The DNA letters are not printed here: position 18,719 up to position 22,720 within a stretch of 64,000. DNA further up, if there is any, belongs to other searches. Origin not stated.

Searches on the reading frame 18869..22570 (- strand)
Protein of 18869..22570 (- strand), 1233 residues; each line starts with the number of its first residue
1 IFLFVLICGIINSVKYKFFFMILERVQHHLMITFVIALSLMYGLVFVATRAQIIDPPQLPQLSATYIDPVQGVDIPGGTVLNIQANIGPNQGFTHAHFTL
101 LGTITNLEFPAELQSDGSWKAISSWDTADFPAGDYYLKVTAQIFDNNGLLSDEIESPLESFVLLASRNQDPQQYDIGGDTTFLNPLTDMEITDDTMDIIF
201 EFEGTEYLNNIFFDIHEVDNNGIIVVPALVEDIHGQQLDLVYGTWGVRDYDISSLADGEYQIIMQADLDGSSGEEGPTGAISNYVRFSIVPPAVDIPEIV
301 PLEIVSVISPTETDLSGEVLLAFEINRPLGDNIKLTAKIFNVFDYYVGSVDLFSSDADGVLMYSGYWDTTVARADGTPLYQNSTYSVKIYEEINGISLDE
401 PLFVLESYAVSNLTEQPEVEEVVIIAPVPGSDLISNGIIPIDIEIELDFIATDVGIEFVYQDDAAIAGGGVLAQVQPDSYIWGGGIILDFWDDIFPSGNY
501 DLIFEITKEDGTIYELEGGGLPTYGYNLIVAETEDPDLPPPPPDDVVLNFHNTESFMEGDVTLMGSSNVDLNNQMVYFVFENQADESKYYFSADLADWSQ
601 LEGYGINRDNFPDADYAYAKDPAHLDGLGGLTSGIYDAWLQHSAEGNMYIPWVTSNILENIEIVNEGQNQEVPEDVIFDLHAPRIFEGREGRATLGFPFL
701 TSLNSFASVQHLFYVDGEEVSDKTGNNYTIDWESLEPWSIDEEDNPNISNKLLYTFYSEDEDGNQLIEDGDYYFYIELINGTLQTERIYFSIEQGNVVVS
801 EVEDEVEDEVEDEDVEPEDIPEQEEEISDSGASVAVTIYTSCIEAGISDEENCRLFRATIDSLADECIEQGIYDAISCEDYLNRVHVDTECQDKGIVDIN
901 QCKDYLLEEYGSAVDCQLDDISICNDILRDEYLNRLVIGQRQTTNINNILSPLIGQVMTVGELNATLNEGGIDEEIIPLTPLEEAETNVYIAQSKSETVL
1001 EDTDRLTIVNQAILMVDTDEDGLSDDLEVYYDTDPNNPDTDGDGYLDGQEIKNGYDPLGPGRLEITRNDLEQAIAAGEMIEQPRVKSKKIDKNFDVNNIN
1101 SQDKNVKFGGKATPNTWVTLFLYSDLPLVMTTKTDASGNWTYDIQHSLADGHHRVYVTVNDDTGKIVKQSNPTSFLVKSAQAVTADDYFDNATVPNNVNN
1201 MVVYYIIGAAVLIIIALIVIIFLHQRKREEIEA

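Call 36: search_protein_families(library=pfam, proteins=[window:18869-22570:-], max_evalue=0.001)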
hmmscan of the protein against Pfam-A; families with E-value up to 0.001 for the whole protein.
window:18869-22570:- (1233 aa): 2 families
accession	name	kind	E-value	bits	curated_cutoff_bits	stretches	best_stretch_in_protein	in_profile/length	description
PF19077.6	Big_13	-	1.1e-08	36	27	1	1101-1176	24-99/102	Bacterial Ig-like domain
PF18884.5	TSP3_bac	-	3.6e-08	33.5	25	1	1017-1038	1-22/22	Bacterial TSP3 repeat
